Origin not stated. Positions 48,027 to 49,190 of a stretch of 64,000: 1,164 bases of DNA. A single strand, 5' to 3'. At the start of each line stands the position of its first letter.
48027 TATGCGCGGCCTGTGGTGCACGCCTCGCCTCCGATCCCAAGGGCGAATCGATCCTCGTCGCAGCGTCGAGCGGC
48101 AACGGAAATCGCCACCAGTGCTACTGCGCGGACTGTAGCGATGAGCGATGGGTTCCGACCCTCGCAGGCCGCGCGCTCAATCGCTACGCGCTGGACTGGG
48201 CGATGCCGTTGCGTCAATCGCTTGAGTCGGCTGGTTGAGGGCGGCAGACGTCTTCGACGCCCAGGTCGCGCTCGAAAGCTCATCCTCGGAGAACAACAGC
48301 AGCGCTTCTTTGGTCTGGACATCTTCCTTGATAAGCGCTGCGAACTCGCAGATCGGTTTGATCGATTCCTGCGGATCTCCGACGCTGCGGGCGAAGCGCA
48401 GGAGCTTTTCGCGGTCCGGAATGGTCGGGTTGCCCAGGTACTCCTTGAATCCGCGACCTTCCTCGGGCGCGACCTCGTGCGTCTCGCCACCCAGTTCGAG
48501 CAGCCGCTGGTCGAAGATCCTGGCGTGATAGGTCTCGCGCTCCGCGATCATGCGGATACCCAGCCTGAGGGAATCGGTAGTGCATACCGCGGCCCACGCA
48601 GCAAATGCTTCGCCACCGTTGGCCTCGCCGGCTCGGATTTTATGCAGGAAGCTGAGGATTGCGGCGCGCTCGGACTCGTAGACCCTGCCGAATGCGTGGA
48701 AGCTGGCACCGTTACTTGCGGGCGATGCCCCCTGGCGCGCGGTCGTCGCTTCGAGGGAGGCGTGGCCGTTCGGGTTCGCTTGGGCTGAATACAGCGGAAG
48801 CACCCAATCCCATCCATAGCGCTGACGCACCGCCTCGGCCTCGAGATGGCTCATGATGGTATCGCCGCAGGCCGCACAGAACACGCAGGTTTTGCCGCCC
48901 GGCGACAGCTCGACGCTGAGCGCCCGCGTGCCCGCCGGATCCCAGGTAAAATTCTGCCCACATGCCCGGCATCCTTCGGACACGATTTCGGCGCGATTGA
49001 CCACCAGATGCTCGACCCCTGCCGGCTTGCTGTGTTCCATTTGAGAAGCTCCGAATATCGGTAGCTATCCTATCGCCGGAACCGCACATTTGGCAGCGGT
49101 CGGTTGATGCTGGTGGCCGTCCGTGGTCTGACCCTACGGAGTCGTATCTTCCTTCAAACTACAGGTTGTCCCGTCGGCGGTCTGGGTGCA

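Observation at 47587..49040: Triplicated CxxC...CxxC zinc-ribbon-like domain: two stand-alone copies and one fused to a ferritin-like ExxH domain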

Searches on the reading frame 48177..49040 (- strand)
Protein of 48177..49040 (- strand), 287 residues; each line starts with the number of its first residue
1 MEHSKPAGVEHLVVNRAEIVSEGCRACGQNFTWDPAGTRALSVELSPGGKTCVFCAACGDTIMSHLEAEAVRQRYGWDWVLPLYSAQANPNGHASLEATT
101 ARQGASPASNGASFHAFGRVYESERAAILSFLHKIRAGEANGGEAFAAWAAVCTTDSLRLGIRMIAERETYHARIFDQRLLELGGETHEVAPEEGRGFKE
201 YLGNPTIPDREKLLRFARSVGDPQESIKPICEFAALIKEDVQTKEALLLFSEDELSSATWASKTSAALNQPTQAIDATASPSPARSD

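Call 3: search_protein_families(library=pfam, proteins=[window:48177-49040:-], max_evalue=1)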
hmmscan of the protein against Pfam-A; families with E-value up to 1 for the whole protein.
window:48177-49040:- (287 aa): 1 family
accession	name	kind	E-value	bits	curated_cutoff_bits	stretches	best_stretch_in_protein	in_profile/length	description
PF14803.11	Zn_ribbon_Nudix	-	0.18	12.2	25.6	0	54-75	2-23/34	Nudix N-terminal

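Call 4: search_protein_families(library=ncbifam, proteins=[window:48177-49040:-], max_evalue=1)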
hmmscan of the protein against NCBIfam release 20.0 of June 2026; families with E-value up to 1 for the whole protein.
window:48177-49040:- (287 aa): 0 families

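Call 6: find_homologous_proteins(query=window:48177-49040:-)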
Query window:48177-49040:- (287 aa): 337 proteins with E <= 0.001 among 2843 candidates; the best 120 are listed.
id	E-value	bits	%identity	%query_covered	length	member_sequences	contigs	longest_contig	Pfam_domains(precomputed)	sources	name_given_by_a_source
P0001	1.4e-188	643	99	100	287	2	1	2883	-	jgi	jgi:hypothetical protein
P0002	1.3e-111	391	65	94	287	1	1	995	-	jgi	jgi:hypothetical protein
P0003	2.2e-110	387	66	94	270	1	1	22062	-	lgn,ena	-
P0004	6.1e-110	385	68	93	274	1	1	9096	-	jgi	jgi:hypothetical protein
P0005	1.7e-103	364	63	94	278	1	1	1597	-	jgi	jgi:hypothetical protein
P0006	3.1e-103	363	63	94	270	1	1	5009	-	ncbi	-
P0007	5.8e-103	362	63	95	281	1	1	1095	-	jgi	jgi:hypothetical protein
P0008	1.4e-99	351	61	95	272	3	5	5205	-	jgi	jgi:hypothetical protein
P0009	7.3e-98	346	60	94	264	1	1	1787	-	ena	-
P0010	5.1e-93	330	58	93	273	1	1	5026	-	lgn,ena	-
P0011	2.2e-92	328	57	94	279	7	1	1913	-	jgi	-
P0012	2.2e-89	318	53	99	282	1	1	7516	-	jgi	-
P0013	1.3e-85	306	55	93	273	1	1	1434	-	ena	-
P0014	4.6e-83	297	55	88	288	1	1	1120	-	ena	-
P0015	2.2e-79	285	51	93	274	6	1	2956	-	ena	-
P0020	3.0e-77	278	70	63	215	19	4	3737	-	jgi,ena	-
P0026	1.8e-76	275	73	59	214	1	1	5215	-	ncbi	-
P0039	1.2e-71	260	66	64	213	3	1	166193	-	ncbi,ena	-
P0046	2.5e-68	249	65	62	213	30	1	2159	-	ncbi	-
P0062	5.4e-67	244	61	66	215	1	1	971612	-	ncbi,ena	-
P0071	1.0e-66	244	66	58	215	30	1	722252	-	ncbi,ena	-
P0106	3.5e-65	238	66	59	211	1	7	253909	-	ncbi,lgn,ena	-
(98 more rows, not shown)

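Call 8: find_encoding_contigs(protein=P0062, flank=8000, max_places=3)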
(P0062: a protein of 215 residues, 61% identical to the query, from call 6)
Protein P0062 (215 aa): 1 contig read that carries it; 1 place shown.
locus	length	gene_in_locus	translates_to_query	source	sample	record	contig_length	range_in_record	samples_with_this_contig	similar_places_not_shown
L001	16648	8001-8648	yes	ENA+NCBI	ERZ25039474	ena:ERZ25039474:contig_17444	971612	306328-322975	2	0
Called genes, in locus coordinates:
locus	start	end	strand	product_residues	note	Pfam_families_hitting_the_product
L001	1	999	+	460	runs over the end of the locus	PF00884:Sulfatase, PF01663:Phosphodiest (weak), PF16347:SGSH_C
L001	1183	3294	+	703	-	PF12838:Fer4_7 (faint), PF13534:Fer4_17 (faint), PF13183:Fer4_8, PF13187:Fer4_9 (weak), PF02754:CCG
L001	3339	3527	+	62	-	-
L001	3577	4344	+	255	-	PF05721:PhyH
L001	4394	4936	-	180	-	-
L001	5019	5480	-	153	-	-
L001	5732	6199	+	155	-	-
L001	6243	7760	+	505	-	-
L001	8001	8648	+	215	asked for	-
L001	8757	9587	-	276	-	PF14371:DUF4412 (weak)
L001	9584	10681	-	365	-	PF03706:LPG_synthase_TM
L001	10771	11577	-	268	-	PF13490:zf-HC2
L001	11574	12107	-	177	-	PF04542:Sigma70_r2, PF08281:Sigma70_r4_2, PF04545:Sigma70_r4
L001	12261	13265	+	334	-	PF00149:Metallophos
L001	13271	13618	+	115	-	-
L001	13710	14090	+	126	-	PF13473:Cupredoxin_1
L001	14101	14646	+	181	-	PF09990:DUF2231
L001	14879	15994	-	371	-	PF00248:Aldo_ket_red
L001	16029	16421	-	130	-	PF00903:Glyoxalase, PF18029:Glyoxalase_6 (weak)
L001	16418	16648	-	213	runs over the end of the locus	PF08241:Methyltransf_11 (weak)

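Call 9: search_solved_structures(query=window:48177-49040:-, max_evalue=10, show_alignments=2)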
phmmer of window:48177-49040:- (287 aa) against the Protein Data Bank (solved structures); distinct sequences matched with E-value up to 10: 6.
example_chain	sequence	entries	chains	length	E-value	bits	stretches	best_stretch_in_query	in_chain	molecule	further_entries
9csj_A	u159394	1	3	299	0.018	17.9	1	160-254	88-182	Isoform 2 of Glyoxalase domain-containing protein 4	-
3zi1_A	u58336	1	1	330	0.023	17.6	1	160-254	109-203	GLYOXALASE DOMAIN-CONTAINING PROTEIN 4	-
1nf4_A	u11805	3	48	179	0.94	12.3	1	122-187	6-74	bacterioferritin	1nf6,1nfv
3kl4_A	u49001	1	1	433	1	12.2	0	135-201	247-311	Signal recognition 54 kDa protein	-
1qzw_A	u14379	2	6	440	1.1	12.1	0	135-201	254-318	Signal recognition 54 kDa protein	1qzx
7q0a_Y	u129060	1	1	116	1.6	11.5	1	45-87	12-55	FI3A fab heavy chain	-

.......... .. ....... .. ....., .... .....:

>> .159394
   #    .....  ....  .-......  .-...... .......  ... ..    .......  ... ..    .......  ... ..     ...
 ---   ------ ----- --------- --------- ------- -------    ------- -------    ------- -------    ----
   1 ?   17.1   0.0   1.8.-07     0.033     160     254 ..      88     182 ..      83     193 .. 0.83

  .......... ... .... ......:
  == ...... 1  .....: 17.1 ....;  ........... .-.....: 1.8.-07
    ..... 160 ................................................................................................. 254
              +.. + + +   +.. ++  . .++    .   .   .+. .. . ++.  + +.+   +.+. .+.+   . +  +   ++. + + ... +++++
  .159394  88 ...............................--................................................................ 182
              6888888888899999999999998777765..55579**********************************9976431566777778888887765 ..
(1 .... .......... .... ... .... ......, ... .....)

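Call 14: find_encoding_contigs(protein=P0003, flank=8000, max_places=3)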
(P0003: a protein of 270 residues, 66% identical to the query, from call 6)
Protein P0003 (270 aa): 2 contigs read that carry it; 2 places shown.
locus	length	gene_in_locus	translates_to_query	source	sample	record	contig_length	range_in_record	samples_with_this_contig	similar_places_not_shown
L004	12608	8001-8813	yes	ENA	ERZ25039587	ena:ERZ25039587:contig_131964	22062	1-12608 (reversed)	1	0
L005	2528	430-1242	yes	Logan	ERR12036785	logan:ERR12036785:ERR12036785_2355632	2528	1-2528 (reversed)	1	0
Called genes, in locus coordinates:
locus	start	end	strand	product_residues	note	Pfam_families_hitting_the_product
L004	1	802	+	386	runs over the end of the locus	PF00158:Sigma54_activat, PF14532:Sigma54_activ_2, PF00004:AAA (faint), PF07728:AAA_5, PF13551:HTH_29 (faint), PF25601:AAA_lid_14, PF02954:HTH_8, PF13384:HTH_23 (weak)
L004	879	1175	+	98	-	-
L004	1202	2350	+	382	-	PF02625:XdhC_CoxI, PF02826:2-Hacid_dh_C (faint), PF13478:XdhC_C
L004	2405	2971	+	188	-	PF12804:NTP_transf_3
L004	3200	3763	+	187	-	PF04542:Sigma70_r2, PF08281:Sigma70_r4_2, PF04545:Sigma70_r4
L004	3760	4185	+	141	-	-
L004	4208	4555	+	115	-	PF07813:LTXXQ (faint)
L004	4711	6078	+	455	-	PF04679:DNA_ligase_A_C (weak), PF00795:CN_hydrolase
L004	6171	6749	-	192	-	PF01593:Amino_oxidase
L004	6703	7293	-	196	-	PF01593:Amino_oxidase (weak)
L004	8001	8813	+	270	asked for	-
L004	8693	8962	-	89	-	-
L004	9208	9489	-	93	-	-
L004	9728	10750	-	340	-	PF01546:Peptidase_M20 (weak)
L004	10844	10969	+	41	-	-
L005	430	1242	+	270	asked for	-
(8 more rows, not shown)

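Call 19: predict_structure(alignment_id=A2)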
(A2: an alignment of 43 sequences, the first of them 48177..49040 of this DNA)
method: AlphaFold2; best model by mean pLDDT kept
length: 287 residues; sequences in the alignment: 43
mean_pLDDT: 82.2   pTM: 0.63
mean pLDDT of the five models: 82.2, 81.9, 81.8, 78.6, 70.8
residues with pLDDT >= 90: 159; 70-90: 75; 50-70: 22; < 50: 31
segments of 3 or more residues with pLDDT < 50: 1-6, 85-109
pLDDT, mean of each block of 10 residues (from residue 1): 52 77 90 77 81 94 91 86 54 30 41 84 95 94 96 93 94 93 85 81 97 95 95 94 92 94 90 66 72
secondary structure, 60 per line:
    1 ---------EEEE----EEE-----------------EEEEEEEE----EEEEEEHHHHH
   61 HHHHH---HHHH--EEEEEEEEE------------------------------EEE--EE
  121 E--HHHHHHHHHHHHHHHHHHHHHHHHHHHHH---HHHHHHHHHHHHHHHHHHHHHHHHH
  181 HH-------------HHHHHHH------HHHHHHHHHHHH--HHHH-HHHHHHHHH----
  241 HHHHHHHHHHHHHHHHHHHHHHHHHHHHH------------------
elements in order: E10-13 E18-20 E38-45 E50-55 H56-65 H69-72 E75-83 E114-116 E119-121 H124-152 H156-182 H196-202 H209-220 H223-226 H228-236 H241-269
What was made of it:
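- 48786..49040 (-): N-terminal Cys4 module of the 287-aa fusion protein (aa 1-85). In the AF2 model: beta 10-13, 18-20, 38-45, 50-55; helices 56-65 and 69-72; beta 75-83; pLDDT 77-94 (call 19).
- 48711..48785 (-): Low-confidence linker of the fusion protein (aa 86-110). pLDDT below 50 for residues 85-109 (call 19).
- On Rubrerythrin (PF02915; ferritin-like diiron peroxidase): The bundle is modelled with confidence (call 19).
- On Generic Cys4 zinc ribbon / treble-clef class: The fusion model puts knuckle 1 after a beta-hairpin and knuckle 2 at a helix N-terminus (call 19).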

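Call 22: fold_search(model_id=the predicted structure, library=pdb)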
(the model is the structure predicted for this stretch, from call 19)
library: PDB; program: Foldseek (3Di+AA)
matches with E <= 10: 584; with E <= 0.001: 0
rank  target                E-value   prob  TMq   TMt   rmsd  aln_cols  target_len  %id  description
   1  1nf4_A                1.6e-03  1.00  0.41  0.67   2.8       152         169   20  X-Ray Structure of the Desulfovibrio desulfuricans bacterioferritin: the diiron site in different states (reduced stru (released 2003-04-01)
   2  1nf6_O                1.9e-03  1.00  0.41  0.67   2.8       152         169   20  X-ray structure of the Desulfovibrio desulfuricans bacterioferritin: the diiron site in different catalytic states ("c (released 2003-04-01)
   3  8w1e_F                2.3e-03  1.00  0.42  0.69   3.7       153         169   16  Crystal Structure of DPS-like protein PA4880 from Pseudomonas aeruginosa (dodecamer) (released 2024-05-29)
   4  1nf6_F                2.5e-03  1.00  0.41  0.66   2.8       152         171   20  X-ray structure of the Desulfovibrio desulfuricans bacterioferritin: the diiron site in different catalytic states ("c (released 2003-04-01)
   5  1nf4_H                3.0e-03  1.00  0.40  0.65   3.1       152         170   19  X-Ray Structure of the Desulfovibrio desulfuricans bacterioferritin: the diiron site in different states (reduced stru (released 2003-04-01)
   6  8w1e_G                4.0e-03  1.00  0.42  0.68   3.7       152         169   17  Crystal Structure of DPS-like protein PA4880 from Pseudomonas aeruginosa (dodecamer) (released 2024-05-29)
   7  8w1d                  4.9e-03  1.00  0.43  0.79   3.8       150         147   17  CRYSTAL STRUCTURE OF DPS-LIKE PROTEIN PA4880 FROM PSEUDOMONAS AERUGINOSA (DIMERIC FORM) (released 2024-05-29)
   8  8w1e_D                5.8e-03  1.00  0.42  0.68   3.8       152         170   16  Crystal Structure of DPS-like protein PA4880 from Pseudomonas aeruginosa (dodecamer) (released 2024-05-29)
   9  3fse_B                5.8e-03  1.00  0.40  0.33   4.9       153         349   13  Crystal structure of a two-domain protein containing dj-1/thij/pfpi-like and ferritin-like domains (ava_4496) from ana (released 2009-02-03)
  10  8w1e_B                6.1e-03  1.00  0.42  0.67   3.7       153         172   16  Crystal Structure of DPS-like protein PA4880 from Pseudomonas aeruginosa (dodecamer) (released 2024-05-29)
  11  8w1e_A                7.1e-03  1.00  0.42  0.69   3.7       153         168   16  Crystal Structure of DPS-like protein PA4880 from Pseudomonas aeruginosa (dodecamer) (released 2024-05-29)
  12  1dps_D                8.7e-03  1.00  0.39  0.68   6.6       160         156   13  THE CRYSTAL STRUCTURE OF DPS, A FERRITIN HOMOLOG THAT BINDS AND PROTECTS DNA (released 1998-09-16)
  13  6gcm_B                8.7e-03  1.00  0.39  0.68   6.6       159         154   13  Escherichia coli DPS (released 2019-05-01)
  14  2clb_D                1.0e-02  1.00  0.39  0.63   5.4       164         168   16  The structure of the DPS-like protein from Sulfolobus solfataricus reveals a bacterioferritin-like di-metal binding si (released 2006-07-17)
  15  2clb_B                1.0e-02  1.00  0.32  0.49   6.8       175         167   14  The structure of the DPS-like protein from Sulfolobus solfataricus reveals a bacterioferritin-like di-metal binding si (released 2006-07-17)
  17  8w1e_C                1.2e-02  1.00  0.42  0.68   3.8       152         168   16  Crystal Structure of DPS-like protein PA4880 from Pseudomonas aeruginosa (dodecamer) (released 2024-05-29)
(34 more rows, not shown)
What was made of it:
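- On Bacterioferritin / ferritin: Foldseek top hits are 1nf4, 8w1e and 8w1d, probability 1.00, TM to target 0.67-0.79 (call 22).
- Closest known: Bacterioferritin and Dps-like bacterioferritin-type proteins. Same: Best structural matches to the C-terminal domain (Foldseek E 1.6e-3 to 5e-3, TM to target 0.67-0.79, call 22).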

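Call 23: search_solved_structures(query=A2, max_evalue=10, show_alignments=4)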
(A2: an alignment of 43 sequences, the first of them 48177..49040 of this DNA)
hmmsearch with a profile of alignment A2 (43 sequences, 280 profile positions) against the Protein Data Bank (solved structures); distinct sequences matched with E-value up to 10: 4.
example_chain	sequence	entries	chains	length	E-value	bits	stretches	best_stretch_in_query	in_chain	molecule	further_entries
1nf4_A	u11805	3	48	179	0.054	15.9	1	156-194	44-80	bacterioferritin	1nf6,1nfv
2m0d_A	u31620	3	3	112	0.24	13.8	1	23-57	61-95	Zinc finger and BTB domain-containing protein 17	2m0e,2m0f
7r81_J2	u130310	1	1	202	0.37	13.2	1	36-119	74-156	40S ribosomal protein S8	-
5oql_q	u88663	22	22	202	1.1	11.7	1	37-119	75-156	40S ribosomal protein S8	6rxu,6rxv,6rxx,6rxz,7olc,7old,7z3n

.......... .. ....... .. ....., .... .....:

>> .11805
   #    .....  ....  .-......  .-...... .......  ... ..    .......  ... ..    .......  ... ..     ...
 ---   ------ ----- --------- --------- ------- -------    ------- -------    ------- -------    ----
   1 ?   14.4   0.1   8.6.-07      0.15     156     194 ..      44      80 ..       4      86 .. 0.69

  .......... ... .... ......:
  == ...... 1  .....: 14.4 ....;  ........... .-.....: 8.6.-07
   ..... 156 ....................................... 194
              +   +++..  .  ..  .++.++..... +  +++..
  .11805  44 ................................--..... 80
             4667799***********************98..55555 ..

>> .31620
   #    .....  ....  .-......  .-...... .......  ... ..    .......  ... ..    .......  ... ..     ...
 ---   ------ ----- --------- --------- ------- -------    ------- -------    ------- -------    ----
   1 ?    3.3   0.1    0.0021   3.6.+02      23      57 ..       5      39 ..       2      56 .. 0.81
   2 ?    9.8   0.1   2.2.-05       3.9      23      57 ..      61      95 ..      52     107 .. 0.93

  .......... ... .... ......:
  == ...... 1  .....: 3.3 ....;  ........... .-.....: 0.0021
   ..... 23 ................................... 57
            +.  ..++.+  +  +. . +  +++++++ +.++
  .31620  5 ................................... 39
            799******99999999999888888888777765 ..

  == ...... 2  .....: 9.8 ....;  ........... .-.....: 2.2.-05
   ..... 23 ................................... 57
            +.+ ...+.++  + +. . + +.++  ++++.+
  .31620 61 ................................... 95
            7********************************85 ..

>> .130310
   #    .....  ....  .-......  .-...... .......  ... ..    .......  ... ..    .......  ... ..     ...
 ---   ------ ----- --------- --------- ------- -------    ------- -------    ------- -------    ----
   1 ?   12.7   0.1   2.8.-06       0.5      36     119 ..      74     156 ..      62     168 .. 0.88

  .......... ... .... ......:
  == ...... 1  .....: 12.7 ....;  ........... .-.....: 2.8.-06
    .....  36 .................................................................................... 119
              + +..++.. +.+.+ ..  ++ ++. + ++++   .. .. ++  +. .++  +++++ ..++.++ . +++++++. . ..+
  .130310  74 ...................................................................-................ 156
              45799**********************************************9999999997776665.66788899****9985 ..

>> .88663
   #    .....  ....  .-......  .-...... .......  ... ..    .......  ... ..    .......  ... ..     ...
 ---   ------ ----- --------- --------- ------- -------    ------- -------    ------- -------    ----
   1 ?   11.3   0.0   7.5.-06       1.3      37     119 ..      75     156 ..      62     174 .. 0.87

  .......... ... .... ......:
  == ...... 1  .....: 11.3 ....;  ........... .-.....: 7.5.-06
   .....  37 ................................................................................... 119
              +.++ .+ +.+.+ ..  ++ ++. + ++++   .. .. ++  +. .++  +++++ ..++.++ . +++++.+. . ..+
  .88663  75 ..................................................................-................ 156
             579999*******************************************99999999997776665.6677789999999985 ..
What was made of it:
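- Closest known: Bacterioferritin and Dps-like bacterioferritin-type proteins. Same: The helix-B motif ExxH...ELGGE aligns (call 23).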

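Call 32: search_protein_families(library=pfam, proteins=[P0062, P0020, P0039, L001:6243-7760:+, L001:5732-6199:+], max_evalue=1)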
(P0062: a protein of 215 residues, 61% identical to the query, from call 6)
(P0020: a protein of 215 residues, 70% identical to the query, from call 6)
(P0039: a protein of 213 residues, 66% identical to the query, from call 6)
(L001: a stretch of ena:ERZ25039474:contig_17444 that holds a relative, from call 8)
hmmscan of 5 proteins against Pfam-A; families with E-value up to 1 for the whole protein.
P0062 (215 aa): 1 family
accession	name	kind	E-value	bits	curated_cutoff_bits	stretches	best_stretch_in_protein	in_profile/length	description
PF02915.23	Rubrerythrin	-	0.012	16.5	22.8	1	66-133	3-72/137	Rubrerythrin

P0020 (215 aa): 2 families
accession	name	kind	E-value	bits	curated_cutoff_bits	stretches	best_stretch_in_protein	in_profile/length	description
PF02915.23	Rubrerythrin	-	0.086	13.7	22.8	1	68-129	8-71/137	Rubrerythrin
PF05120.17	GvpG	-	0.13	12.9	30.6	0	8-32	38-62/67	Gas vesicle protein G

P0039 (213 aa): 2 families
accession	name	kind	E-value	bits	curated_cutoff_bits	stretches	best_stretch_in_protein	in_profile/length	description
PF02915.23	Rubrerythrin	-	0.029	15.2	22.8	1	63-181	3-119/137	Rubrerythrin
PF19618.4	DUF6123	-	0.053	14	27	1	21-61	3-43/89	Family of unknown function (DUF6123)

L001:6243-7760:+ (505 aa): 0 families

L001:5732-6199:+ (155 aa): 14 families
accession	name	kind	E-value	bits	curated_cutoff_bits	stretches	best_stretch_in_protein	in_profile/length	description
PF24611.2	Spectrin_Anc-1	-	0.00041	21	33.2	0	8-59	39-90/115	Nuclear anchorage protein 1, spectrin-like repeat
PF08653.15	DASH_Dam1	-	0.0033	17.6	26.6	1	65-100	2-37/56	DASH complex subunit Dam1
PF05531.17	NPV_P10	-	0.0057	17.6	29.8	0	13-63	12-63/75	Nucleopolyhedrovirus P10 protein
PF04513.17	Baculo_PEP_C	-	0.015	15.7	38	1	36-124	10-98/140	Baculovirus polyhedron envelope protein, PEP, C terminus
PF09539.15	DUF2385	-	0.031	15.2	25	1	23-81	1-58/96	Protein of unknown function (DUF2385)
PF01442.23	Apolipoprotein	-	0.036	14.2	90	1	43-120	127-185/190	Apolipoprotein A1/A4/E domain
PF24615.2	Spectrin_Anc-1_2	-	0.059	14.1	28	0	67-95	35-63/105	Nuclear anchorage protein 1, spectrin repeat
PF07200.18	Mod_r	-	0.063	13.7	30.1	1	59-154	6-94/146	Modifier of rudimentary (Mod(r)) protein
PF04799.18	Fzo_mitofusin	-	0.071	13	27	1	87-146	94-154/161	fzo-like conserved region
PF02686.20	GatC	-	0.13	12.9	23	0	70-93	8-32/66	Glu-tRNAGln amidotransferase C subunit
PF04136.21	COG3_N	-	0.19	12.1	27.9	0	26-98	15-88/147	Conserved oligomeric Golgi complex subunit 3, N-terminal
PF18039.7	UBA_6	-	0.26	11.8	23.5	1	72-88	15-30/42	UBA-like domain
PF11221.13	Med21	-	0.72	10.6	37.3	1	87-119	7-39/144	Subunit 21 of Mediator complex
PF05338.17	DUF717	-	0.85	10.2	27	0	22-51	16-45/55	Protein of unknown function (DUF717)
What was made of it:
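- On Rubrerythrin (PF02915; ferritin-like diiron peroxidase): Canonical relatives score 13.7-16.5 bits against a cut-off of 22.8 (call 32).
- Canonical family members give sub-threshold Rubrerythrin Pfam hits (E 0.012-0.086, call 32).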

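Call 51: find_encoding_contigs(protein=P0071, flank=6000, max_places=2)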
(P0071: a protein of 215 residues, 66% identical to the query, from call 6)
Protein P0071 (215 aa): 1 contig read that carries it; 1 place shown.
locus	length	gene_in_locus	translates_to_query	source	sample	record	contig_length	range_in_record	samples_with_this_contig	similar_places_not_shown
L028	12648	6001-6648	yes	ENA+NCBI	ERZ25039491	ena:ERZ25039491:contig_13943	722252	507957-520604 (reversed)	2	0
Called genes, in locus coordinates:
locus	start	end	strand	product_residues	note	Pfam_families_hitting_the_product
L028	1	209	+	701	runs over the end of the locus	PF12838:Fer4_7 (faint), PF13534:Fer4_17 (faint), PF13183:Fer4_8, PF13187:Fer4_9 (weak), PF02754:CCG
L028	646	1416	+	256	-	PF05721:PhyH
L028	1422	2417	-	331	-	PF00561:Abhydrolase_1, PF12146:Hydrolase_4, PF12697:Abhydrolase_6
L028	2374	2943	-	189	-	-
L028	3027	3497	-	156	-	-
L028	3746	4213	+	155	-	-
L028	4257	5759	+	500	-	-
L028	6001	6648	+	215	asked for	-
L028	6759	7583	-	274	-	PF14371:DUF4412 (weak)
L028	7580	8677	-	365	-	PF03706:LPG_synthase_TM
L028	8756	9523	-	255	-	PF13490:zf-HC2 (weak)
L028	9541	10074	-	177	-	PF04542:Sigma70_r2, PF08281:Sigma70_r4_2, PF04545:Sigma70_r4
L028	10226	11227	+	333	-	PF00149:Metallophos, PF12850:Metallophos_2 (faint)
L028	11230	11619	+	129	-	PF13473:Cupredoxin_1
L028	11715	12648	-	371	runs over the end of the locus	PF00248:Aldo_ket_red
